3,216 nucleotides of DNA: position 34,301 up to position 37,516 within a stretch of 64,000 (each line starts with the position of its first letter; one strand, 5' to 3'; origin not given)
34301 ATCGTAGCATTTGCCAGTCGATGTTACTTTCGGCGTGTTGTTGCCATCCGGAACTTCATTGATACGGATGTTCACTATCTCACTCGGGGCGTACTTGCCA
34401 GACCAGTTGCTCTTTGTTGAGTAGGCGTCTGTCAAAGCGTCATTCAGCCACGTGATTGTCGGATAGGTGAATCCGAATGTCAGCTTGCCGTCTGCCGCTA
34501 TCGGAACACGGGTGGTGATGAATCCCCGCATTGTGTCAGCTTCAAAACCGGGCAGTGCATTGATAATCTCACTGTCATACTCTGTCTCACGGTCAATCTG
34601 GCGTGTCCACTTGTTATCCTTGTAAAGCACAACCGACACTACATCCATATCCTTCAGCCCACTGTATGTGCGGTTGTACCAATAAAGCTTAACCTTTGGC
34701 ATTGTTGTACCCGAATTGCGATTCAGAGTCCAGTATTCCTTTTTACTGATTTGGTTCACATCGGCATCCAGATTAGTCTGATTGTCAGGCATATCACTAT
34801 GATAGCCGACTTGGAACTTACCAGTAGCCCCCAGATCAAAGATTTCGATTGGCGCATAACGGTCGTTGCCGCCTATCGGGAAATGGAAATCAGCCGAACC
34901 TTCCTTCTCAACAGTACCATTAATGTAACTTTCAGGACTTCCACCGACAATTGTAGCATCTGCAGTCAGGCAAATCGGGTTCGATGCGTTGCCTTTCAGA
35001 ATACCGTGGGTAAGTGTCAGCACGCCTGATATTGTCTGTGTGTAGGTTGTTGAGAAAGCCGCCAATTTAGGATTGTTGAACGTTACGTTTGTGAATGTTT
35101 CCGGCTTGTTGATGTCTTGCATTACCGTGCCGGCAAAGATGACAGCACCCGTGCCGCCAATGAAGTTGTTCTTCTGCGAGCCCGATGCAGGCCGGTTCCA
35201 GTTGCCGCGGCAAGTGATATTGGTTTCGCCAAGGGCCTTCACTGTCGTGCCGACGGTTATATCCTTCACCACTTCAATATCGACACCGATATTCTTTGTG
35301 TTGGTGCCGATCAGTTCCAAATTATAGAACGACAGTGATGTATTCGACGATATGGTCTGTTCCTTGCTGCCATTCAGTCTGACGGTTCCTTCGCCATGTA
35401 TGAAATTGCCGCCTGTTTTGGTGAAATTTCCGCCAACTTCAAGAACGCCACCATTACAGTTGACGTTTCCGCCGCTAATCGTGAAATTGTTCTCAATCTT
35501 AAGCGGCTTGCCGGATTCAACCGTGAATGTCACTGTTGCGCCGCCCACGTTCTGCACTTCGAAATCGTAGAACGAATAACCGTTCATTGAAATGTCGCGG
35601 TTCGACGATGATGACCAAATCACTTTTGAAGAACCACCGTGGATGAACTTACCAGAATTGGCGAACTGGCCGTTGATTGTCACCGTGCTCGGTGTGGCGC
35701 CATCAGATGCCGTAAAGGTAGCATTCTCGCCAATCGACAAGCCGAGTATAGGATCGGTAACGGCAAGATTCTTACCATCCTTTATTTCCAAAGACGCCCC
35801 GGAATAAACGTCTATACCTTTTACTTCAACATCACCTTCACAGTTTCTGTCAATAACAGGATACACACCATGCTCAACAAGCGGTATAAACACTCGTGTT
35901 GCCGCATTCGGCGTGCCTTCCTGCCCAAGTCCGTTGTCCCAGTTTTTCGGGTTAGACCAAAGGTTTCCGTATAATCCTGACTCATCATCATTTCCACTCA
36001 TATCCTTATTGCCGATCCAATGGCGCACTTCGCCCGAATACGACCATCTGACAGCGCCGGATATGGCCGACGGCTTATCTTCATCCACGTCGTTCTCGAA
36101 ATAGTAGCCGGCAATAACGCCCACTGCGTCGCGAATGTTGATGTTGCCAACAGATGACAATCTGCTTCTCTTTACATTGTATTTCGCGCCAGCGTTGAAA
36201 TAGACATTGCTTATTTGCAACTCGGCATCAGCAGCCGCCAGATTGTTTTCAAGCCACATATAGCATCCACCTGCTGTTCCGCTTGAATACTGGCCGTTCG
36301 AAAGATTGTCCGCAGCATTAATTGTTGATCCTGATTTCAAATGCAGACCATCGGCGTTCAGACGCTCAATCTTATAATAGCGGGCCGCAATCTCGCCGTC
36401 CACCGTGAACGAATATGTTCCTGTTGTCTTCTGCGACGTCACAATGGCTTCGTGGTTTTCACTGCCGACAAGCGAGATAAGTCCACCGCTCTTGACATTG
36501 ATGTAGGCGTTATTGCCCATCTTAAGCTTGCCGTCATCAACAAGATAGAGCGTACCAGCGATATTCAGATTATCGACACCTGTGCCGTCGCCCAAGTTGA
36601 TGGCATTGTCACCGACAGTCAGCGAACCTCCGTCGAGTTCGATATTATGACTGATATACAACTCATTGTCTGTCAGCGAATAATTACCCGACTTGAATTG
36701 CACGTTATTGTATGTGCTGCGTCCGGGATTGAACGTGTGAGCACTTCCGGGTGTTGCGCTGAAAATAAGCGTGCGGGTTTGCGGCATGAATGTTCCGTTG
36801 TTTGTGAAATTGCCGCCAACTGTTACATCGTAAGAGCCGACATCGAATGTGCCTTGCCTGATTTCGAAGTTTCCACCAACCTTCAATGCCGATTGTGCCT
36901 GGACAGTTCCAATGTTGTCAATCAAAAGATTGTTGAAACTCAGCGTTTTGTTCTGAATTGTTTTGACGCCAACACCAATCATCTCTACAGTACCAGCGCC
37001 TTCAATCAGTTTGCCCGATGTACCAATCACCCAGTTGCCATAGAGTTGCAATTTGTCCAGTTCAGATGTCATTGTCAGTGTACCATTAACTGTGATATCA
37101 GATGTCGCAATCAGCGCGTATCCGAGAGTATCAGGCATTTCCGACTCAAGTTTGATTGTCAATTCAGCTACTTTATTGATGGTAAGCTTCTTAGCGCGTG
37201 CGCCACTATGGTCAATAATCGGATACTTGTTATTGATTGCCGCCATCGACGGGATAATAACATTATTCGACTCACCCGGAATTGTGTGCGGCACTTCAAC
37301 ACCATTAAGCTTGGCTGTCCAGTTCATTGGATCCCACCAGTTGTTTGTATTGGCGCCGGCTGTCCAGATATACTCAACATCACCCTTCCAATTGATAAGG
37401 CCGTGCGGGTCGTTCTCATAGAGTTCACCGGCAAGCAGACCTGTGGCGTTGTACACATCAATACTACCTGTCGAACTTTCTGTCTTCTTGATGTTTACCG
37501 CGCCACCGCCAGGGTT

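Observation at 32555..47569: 15-kb gene for a 5004-aa T9SS-exported modular fibre/adhesin-like protein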

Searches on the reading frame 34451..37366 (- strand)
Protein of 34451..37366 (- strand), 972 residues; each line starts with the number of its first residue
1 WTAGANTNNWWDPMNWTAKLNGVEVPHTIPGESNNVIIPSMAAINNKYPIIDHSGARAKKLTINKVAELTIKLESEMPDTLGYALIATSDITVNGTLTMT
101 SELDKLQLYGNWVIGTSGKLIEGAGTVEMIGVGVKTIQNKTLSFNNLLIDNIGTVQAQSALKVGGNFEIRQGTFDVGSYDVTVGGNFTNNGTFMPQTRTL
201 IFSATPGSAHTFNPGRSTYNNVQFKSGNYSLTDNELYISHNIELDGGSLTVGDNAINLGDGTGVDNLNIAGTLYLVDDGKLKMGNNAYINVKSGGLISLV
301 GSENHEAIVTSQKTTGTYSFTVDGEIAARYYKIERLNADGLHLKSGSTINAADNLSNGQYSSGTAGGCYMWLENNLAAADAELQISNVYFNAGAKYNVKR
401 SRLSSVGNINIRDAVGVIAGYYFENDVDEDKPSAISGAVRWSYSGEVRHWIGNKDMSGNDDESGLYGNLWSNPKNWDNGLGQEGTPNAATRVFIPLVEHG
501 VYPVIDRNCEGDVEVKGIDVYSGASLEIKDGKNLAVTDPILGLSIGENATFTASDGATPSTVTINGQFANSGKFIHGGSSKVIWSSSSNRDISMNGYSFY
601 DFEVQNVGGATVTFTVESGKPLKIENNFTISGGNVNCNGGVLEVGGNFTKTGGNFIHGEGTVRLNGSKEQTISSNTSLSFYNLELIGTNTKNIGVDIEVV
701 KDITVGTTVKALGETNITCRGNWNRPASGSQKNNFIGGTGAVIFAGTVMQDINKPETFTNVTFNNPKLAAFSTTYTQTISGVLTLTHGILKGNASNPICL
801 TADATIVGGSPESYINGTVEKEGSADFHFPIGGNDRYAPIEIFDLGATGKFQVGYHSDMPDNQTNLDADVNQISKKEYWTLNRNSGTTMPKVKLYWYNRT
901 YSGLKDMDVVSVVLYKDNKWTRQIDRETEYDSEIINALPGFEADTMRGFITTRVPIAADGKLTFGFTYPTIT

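Call 43: find_related_loci(query=A1, collection=genome_contigs, flank=10000)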
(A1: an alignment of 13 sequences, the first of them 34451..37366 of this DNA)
Query A1 (972 aa) in genome_contigs; peptide patterns used: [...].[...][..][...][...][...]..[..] (x = any residue, [..] = any of these).
586 stretches matched a pattern; 249 encode a relative of the query (tblastn E <= 1e-3); the best 80 are kept; 80 distinct loci.
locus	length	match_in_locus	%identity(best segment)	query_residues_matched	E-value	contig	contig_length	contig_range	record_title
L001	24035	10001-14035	68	1-971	0e+0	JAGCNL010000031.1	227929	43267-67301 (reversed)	MAG: Salinivirgaceae bacterium isolate RGIG9951 Yak_Reticulum-1__c376941, whole genome shotgun sequence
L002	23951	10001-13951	36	1-972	7e-154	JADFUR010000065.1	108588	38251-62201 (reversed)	MAG: Bacteroidetes bacterium isolate C4.bin.5 k83_1762720, whole genome shotgun sequence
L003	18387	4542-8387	36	1-972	2e-152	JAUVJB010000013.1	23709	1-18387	MAG: Bacteroidota bacterium isolate CSMAG_443 CSMAG_443_k127_1766999_length_23709_cov_23.9973, whole genome shotgun sequ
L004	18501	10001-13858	41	1-972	0e+0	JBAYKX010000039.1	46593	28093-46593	MAG: Salinivirgaceae bacterium isolate SO_2016_GW1_9 scaffold01469_OW334_2016, whole genome shotgun sequence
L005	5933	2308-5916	33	1-967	1e-127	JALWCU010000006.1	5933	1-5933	MAG: Bacteroidales bacterium isolate T11_maxbin2_scaf2bin.180 T11_NODE_10122_length_5933_cov_2.928178, whole genome shot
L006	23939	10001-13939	33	9-972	2e-124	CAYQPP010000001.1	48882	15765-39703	MAG TPA_asm: uncultured Bacteroidales bacterium isolate binchicken_co67_118 genome assembly, contig: NODE_584_length_488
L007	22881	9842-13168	34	1-920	5e-121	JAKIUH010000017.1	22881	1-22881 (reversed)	MAG: Bacteroidales bacterium isolate D100SM.bin.13 NODE_944_length_22881_cov_3.315667, whole genome shotgun sequence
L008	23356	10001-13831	32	1-965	3e-113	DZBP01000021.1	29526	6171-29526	MAG TPA_asm: Draconibacterium orientale isolate SulCav_PC08_66_32_13 SulCav_PC08-66_896_length_29526_cov_6.569577, whole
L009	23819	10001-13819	32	4-920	3e-113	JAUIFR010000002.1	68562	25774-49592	MAG: Bacteroidia bacterium isolate Co_bin.109 NODE_3241_length_68562_cov_1.183883, whole genome shotgun sequence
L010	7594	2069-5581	30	1-920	4e-105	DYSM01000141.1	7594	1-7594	MAG TPA_asm: Draconibacterium orientale isolate SulCav_PC08_3_8_40_26 SulCav_PC08-3_8755_length_7594_cov_13.618782, whol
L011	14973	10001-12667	32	1-923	2e-103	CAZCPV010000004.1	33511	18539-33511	MAG TPA_asm: uncultured Draconibacterium sp. isolate SRP163575_co3_101 genome assembly, contig: NODE_1204_length_33511_c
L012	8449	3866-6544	32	1-920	2e-103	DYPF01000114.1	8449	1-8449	MAG TPA_asm: Chloroherpeton thalassium isolate SulCav_GS09_5_32_15 SulCav_GS09_5_13311_length_8449_cov_6_677031, whole g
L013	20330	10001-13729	31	1-907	1e-97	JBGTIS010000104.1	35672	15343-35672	MAG: Cyclobacteriaceae bacterium isolate JTS-RE270 k141_86927, whole genome shotgun sequence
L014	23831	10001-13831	31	1-965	1e-107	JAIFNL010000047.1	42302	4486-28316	MAG: Bacteroidetes bacterium isolate bin_9 scaffold_387, whole genome shotgun sequence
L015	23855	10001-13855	29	4-907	3e-79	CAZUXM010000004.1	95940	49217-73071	MAG TPA_asm: uncultured Candidatus Competibacteraceae bacterium isolate binchicken_co179_376 genome assembly, contig: NO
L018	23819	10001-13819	32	4-920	9e-100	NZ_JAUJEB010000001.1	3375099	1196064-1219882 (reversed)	Agaribacillus aureus strain BMA12 HFOEMNIK_1, whole genome shotgun sequence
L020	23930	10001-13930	27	1-896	3e-51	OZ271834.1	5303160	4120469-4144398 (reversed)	MAG: Ekhidna sp. isolate 422ce38f-7c21-4f86-9ea3-bba0ab943fef genome assembly, chromosome: 1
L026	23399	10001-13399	31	1-791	3e-69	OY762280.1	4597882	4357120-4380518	MAG: Bacteroidales bacterium isolate 20329f36-1aa7-4b1c-baf8-c582a14de254 genome assembly, chromosome: 1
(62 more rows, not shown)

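Call 52: predict_structure(alignment_id=A1)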
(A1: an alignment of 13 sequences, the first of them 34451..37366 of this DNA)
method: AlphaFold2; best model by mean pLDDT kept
length: 972 residues; sequences in the alignment: 13
mean_pLDDT: 86.6   pTM: 0.74
mean pLDDT of the five models: 86.6, 85.8, 84.6, 83.7, 83.4
residues with pLDDT >= 90: 514; 70-90: 378; 50-70: 42; < 50: 38
segments of 3 or more residues with pLDDT < 50: 420-434, 925-945
pLDDT, mean of each block of 10 residues (from residue 1): 86 87 84 90 72 87 93 74 85 93 92 89 92 89 90 92 95 92 96 92 92 95 96 95 94 94 90 96 94 97 93 87 96 92 92 92 84 75 86 80 76 74 42 59 87 91 90 91 92 85 92 93 91 92 88 90 90 90 88 84 83 69 92 83 94 86 92 95 91 96 93 95 83 79 93 92 89 92 93 87 90 91 89 87 86 87 84 87 86 84 78 87 56 40 59 79 82 48
secondary structure, 60 per line:
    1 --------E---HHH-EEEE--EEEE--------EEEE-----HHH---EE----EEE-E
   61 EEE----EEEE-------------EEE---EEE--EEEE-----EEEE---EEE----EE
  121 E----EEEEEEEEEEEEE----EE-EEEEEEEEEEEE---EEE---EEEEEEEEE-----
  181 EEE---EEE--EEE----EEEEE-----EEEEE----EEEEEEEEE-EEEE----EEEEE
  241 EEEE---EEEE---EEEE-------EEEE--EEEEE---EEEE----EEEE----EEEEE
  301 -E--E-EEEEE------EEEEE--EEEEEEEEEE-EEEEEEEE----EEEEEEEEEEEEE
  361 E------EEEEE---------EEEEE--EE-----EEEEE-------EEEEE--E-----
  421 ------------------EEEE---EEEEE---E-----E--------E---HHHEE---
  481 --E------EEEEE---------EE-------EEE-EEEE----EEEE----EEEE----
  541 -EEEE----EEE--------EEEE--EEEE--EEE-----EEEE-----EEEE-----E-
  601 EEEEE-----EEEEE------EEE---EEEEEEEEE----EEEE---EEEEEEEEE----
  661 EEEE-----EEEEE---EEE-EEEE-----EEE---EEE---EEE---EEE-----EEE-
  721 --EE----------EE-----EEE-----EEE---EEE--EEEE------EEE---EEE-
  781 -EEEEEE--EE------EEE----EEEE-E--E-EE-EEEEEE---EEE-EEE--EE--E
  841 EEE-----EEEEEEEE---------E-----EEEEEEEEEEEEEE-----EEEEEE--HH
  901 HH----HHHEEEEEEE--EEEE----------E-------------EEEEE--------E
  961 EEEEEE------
elements in order (helices of 4 or more, strands of 3 or more residues): E17-20 E23-26 E35-38 E56-58 E60-63 E68-71 E85-87 E91-93 E96-99 E105-108 E112-114 E119-121 E126-138 E146-157 E161-163 E167-175 E181-183 E187-189 E192-194 E199-203 E209-213 E218-226 E228-231 E236-244 E248-251 E255-258 E266-269 E272-276 E280-283 E288-291 E296-300 E307-311 E318-322 E325-334 E336-343 E348-361 E368-372 E382-386 E396-400 E408-412 E439-442 E446-450 E490-494 E513-515 E517-520 E525-528 E533-536 E542-545 E550-552 E561-564 E567-570 E573-575 E581-584 E590-593 E601-605 E611-615 E622-624 E628-636 E641-644 E648-656 E661-664 E670-674 E678-680 E682-685 E691-693 E697-699 E703-705 E709-711 E717-719 E742-744 E750-752 E756-758 E761-764 E771-773 E777-779 E782-787 E798-800 E805-808 E818-823 E827-829 E831-833 E840-843 E849-856 E872-885 E891-896 H899-902 E910-916 E919-922 E947-951 E960-966

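Call 54: fold_search(model_id=the predicted structure, library=pdb)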
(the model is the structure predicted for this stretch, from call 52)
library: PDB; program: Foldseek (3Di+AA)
matches with E <= 10: 213; with E <= 0.001: 0
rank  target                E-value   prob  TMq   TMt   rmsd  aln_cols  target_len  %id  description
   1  7koh_D                1.9e-02  0.14  0.10  0.13  22.0       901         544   11  Crystal structure of antigen 43 from Escherichia coli EDL933 (released 2022-03-09)
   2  7ko9                  3.0e-02  0.28  0.13  0.19  21.0       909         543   10  Crystal structure of antigen 43 from uropathogenic Escherichia coli UTI89 (released 2022-03-09)
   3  6f7k_B                4.4e-02  0.12  0.10  0.14  22.1       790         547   11  Crystal structure of Dettilon tailspike protein (gp208) (released 2018-12-19)
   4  8bwk_D                6.9e-02  0.13  0.13  0.16  25.9       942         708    9  Metagenomic derived PL6 alginate lyase (released 2023-12-20)
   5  7o7t                  8.6e-02  0.16  0.15  0.19  26.9       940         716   11  Structure of the PL6 family alginate lyase Patl3640 from Pseudoalteromonas atlantica T6c in complex with 4-deoxy-L-eryth (released 2021-07-28)
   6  7o77                  2.0e-01  0.12  0.15  0.19  25.6       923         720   10  Structure of the PL6 family alginate lyase Patl3640 from Pseudoalteromonas atlantica T6c (released 2021-07-28)
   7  8bwk_A                2.1e-01  0.07  0.12  0.15  27.0       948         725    9  Metagenomic derived PL6 alginate lyase (released 2023-12-20)
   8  5z9t_A                2.2e-01  0.05  0.07  0.11  20.2       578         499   10  a new PL6 alginate lyase complex with trisaccharide (released 2019-03-27)
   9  4dlo_A                2.4e-01  0.87  0.10  0.24   7.1       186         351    9  Crystal structure of the GAIN and HormR domains of brain angiogenesis inhibitor 3 (BAI3) (released 2012-02-22)
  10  4kh3                  2.8e-01  0.10  0.12  0.17  20.6       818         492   10  Structure of a bacterial self-associating protein (released 2014-01-15)
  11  1dab                  2.8e-01  0.04  0.09  0.12  26.1       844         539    8  The Structure of Bordetella Pertussis Virulence Factor P.69 Pertactin (released 1999-12-15)
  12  7koh_C                3.0e-01  0.08  0.10  0.15  21.6       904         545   12  Crystal structure of antigen 43 from Escherichia coli EDL933 (released 2022-03-09)
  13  7koh_A                4.2e-01  0.08  0.12  0.18  21.7       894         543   11  Crystal structure of antigen 43 from Escherichia coli EDL933 (released 2022-03-09)
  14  7bz0_A                4.6e-01  0.03  0.07  0.11  20.5       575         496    9  complex structure of alginate lyase AlyF-OU02 with G6 (released 2021-03-10)
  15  6n2c_B                5.5e-01  0.12  0.12  0.22  30.6       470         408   13  The Crystal Structure of Caldicellulosiruptor hydrothermalis Tapirin C-terminal domain (released 2018-12-19)
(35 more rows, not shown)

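Call 56: search_protein_families(library=pfam, alignment_id=A1, max_evalue=0.1)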
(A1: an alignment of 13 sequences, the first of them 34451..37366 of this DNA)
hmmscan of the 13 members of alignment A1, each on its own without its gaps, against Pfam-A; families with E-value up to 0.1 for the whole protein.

A. member 1, window:34451-37366:- (972 aa): 0 families

B. families by the number of members that match (of 13 scanned): 10 families
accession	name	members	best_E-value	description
PF10162.14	G8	3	0.0008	G8 domain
PF17954.7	Pirin_C_2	1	0.0013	Quercetinase C-terminal cupin domain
PF14828.11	Amnionless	1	0.0023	Amnionless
PF10618.14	Tail_tube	1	0.0049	Phage tail tube protein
PF14603.12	hSH3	1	0.0078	Helically-extended SH3 domain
PF16403.11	Bact_surface_Ig-like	1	0.016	Bacterial surface protein, Ig-like domain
PF11578.13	DUF3237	1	0.019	Protein of unknown function (DUF3237)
PF18914.6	DUF5666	1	0.025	Domain of unknown function (DUF5666)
PF17378.7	REC104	1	0.026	Meiotic recombination protein REC104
PF03775.22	MinC_C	1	0.089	Septum formation inhibitor MinC, C-terminal domain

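Call 59: search_solved_structures(query=A1, max_evalue=10, show_alignments=3)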
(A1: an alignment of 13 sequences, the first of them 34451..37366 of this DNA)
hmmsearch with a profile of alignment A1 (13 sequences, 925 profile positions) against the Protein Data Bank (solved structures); distinct sequences matched with E-value up to 10: 1.
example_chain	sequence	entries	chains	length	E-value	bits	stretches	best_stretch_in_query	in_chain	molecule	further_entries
2dtj_A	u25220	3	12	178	0.28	12.2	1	90-166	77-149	Aspartokinase | Aspartokinase LysC beta subunit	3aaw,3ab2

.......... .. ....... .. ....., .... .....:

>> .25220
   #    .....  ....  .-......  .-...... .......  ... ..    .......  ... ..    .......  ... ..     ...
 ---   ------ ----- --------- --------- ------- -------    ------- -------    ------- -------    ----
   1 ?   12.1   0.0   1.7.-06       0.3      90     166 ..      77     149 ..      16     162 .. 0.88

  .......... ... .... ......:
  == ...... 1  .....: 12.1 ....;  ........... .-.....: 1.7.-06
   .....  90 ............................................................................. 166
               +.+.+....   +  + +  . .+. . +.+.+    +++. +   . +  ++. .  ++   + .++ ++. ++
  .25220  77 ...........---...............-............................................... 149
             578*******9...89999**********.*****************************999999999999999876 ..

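Call 82: fold_search(model_id=the predicted structure, library=viral)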
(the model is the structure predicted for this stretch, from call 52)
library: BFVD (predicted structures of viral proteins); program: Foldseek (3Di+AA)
matches with E <= 10: 306; with E <= 0.001: 4
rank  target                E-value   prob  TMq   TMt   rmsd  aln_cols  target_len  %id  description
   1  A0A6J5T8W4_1          2.7e-04  0.82  0.13  0.15  19.8       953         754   12  Parallel beta-helix repeat [uncultured Caudovirales phage]
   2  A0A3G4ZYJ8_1          4.7e-04  0.94  0.16  0.17  39.9       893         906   13  Peptidase S74 domain-containing protein [Gaeavirus sp.]
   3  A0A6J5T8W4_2          5.8e-04  1.00  0.19  0.24  18.2       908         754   14  Parallel beta-helix repeat [uncultured Caudovirales phage]
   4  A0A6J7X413            7.9e-04  0.99  0.20  0.22  21.4       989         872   12  Uncharacterized protein [uncultured Caudovirales phage]
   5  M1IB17                1.2e-03  0.35  0.12  0.11  56.8      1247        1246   11  (no name in the UniProt tables at hand)
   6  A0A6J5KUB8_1          2.2e-03  0.77  0.17  0.19  32.0       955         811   12  Uncharacterized protein [uncultured Caudovirales phage]
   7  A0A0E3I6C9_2          4.6e-03  0.47  0.14  0.15  33.6       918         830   12  Baseplate wedge initiator [Synechococcus phage ACG-2014f]
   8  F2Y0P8                7.9e-03  0.12  0.07  0.13  23.9       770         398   11  (no name in the UniProt tables at hand)
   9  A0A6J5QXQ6            1.1e-02  0.38  0.16  0.13  30.4      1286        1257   11  Uncharacterized protein [uncultured Caudovirales phage]
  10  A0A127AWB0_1          1.8e-02  0.11  0.12  0.09  32.1      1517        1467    9  Pectate lyase [Bacillus phage SP-15]
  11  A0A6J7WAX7            2.2e-02  0.44  0.17  0.19  25.6       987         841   11  Uncharacterized protein [uncultured Caudovirales phage]
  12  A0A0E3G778            2.5e-02  0.20  0.14  0.13  23.1      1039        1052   12  Baseplate wedge initiator [Synechococcus phage ACG-2014f]
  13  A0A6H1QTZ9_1          2.9e-02  0.57  0.16  0.18  30.4       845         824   12  Uncharacterized protein [Ostreococcus mediterraneus virus 2]
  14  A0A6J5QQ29            2.9e-02  0.08  0.08  0.07  34.4      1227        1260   10  Uncharacterized protein [uncultured Caudovirales phage]
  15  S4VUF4                5.5e-02  0.08  0.10  0.11  32.5       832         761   10  LpxD incomplete domain containing protein [Pandoravirus salinus]
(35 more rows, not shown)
